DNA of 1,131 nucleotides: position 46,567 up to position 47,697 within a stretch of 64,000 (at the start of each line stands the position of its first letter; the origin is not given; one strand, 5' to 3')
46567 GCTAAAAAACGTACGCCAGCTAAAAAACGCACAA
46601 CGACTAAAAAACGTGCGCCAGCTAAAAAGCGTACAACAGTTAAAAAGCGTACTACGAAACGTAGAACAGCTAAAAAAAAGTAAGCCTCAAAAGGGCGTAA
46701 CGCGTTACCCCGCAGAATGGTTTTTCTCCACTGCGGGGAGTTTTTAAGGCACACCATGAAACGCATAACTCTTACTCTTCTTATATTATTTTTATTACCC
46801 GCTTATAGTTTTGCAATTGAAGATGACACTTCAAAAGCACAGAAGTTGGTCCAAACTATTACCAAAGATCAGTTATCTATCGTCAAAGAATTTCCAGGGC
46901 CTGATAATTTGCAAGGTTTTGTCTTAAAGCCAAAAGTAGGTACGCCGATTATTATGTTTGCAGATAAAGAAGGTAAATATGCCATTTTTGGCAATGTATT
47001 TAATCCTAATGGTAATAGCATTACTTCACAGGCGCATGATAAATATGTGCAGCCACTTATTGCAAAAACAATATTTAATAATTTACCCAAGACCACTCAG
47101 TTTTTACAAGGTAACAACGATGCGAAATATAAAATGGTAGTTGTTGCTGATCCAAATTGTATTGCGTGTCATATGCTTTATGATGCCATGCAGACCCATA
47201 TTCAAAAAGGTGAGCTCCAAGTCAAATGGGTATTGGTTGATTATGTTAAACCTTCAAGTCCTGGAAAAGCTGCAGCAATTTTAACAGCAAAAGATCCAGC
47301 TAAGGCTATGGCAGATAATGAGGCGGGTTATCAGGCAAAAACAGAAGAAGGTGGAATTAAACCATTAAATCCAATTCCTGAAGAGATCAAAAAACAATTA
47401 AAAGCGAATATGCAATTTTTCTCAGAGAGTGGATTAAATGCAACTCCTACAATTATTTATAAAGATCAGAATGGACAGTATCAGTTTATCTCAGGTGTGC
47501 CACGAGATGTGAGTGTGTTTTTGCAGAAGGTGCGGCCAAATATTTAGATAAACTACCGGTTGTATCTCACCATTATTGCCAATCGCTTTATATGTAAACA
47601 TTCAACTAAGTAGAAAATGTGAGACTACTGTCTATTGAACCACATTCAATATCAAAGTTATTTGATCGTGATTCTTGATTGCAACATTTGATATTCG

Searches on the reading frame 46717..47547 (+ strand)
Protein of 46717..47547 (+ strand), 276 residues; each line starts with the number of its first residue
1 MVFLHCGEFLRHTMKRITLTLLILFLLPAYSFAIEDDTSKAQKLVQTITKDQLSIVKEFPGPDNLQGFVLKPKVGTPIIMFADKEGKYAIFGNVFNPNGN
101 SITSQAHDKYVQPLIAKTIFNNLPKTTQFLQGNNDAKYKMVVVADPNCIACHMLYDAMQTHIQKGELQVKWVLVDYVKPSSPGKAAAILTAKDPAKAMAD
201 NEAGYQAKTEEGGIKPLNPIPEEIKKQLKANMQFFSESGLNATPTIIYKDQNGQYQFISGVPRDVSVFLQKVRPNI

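Call 21: search_protein_families(library=ncbifam, proteins=[window:46717-47547:+], max_evalue=0.00001)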
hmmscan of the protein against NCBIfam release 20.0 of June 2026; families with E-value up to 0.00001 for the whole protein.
window:46717-47547:+ (276 aa): 2 families
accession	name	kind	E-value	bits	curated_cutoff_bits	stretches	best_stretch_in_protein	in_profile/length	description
NF008657.0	PRK11657.1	equivalog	1.4e-53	181.7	124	1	22-264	9-241/251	thiol:disulfide interchange protein DsbG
NF052402.1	ThlOxiredEpsilon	equivalog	8.5e-06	25.5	370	0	121-247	112-235/236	bifunctional thiol oxidoreductase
